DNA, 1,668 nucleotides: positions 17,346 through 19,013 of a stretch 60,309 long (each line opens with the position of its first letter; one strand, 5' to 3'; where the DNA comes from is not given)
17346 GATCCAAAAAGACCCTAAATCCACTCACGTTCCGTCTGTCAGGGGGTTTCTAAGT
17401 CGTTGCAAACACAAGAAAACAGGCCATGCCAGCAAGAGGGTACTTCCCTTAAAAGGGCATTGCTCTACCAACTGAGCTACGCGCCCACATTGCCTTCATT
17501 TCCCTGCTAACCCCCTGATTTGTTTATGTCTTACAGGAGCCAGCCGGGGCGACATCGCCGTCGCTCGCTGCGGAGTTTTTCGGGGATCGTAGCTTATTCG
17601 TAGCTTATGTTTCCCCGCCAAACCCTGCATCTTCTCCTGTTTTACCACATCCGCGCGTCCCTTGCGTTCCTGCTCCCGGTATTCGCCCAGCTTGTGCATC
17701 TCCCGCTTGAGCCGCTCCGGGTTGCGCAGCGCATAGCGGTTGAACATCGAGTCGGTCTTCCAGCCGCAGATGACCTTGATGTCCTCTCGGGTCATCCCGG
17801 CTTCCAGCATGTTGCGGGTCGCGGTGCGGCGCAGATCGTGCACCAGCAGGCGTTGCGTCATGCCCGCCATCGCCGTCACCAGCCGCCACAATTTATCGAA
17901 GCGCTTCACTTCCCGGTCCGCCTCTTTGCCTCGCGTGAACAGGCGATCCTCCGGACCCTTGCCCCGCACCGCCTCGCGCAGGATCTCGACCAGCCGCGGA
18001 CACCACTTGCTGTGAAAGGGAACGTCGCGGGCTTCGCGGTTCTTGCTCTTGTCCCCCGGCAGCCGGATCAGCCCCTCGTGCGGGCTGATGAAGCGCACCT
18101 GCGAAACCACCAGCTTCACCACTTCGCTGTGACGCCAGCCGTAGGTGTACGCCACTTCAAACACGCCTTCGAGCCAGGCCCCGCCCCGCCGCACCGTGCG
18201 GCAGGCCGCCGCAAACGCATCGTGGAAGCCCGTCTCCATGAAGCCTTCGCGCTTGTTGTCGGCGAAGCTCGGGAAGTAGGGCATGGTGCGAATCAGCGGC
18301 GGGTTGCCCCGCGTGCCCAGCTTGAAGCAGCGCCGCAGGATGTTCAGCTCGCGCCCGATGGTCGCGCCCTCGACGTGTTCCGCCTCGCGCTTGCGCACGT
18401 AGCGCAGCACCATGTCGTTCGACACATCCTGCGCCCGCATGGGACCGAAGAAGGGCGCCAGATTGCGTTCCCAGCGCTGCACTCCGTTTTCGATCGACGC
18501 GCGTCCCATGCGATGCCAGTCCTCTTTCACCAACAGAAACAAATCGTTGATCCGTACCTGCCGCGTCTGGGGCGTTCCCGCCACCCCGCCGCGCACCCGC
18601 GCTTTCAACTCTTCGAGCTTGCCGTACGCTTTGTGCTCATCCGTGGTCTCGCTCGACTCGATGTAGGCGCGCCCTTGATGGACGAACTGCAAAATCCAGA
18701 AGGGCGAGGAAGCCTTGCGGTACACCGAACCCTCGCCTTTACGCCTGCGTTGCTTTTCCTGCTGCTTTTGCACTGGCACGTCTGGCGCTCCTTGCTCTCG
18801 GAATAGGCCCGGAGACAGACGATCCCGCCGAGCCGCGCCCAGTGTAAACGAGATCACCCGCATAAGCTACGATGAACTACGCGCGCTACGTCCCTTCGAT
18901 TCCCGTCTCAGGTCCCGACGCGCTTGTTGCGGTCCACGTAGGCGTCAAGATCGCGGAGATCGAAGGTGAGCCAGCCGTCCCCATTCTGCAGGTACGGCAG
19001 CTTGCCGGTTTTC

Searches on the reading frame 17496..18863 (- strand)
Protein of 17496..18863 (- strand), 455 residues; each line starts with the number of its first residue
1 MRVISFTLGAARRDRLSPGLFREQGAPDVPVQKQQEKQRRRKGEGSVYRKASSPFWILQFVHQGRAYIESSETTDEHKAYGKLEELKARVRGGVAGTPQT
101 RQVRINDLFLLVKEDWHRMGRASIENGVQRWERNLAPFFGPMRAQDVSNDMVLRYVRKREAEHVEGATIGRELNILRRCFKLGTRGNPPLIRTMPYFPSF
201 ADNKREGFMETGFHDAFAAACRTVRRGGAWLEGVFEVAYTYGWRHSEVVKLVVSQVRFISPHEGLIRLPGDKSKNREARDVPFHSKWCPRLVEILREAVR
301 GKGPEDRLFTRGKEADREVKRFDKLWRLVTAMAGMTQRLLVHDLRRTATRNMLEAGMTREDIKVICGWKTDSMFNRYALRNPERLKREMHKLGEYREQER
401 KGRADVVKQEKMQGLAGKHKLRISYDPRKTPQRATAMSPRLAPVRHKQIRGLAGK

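Call 9: search_protein_families(library=pfam, proteins=[window:17496-18863:-], max_evalue=0.01)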
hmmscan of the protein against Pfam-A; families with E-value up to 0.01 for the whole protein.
window:17496-18863:- (455 aa): 1 family
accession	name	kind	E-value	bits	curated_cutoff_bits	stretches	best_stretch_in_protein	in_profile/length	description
PF00589.27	Phage_integrase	-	1.3e-18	67.8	27.1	1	220-382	14-170/172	Phage integrase family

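Call 18: search_protein_families(library=phrogs, proteins=[window:17496-18863:-], max_evalue=0.001)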
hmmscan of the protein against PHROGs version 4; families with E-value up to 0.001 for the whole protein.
window:17496-18863:- (455 aa): 3 families
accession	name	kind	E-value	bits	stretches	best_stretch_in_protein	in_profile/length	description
phrog_1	-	integration and excision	4.8e-28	99.8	1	123-410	186-466/611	integrase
phrog_216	-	integration and excision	1.1e-17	65.1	1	232-399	77-247/301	integrase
phrog_35951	-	unknown function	0.00092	20.6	0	323-385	6-67/97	-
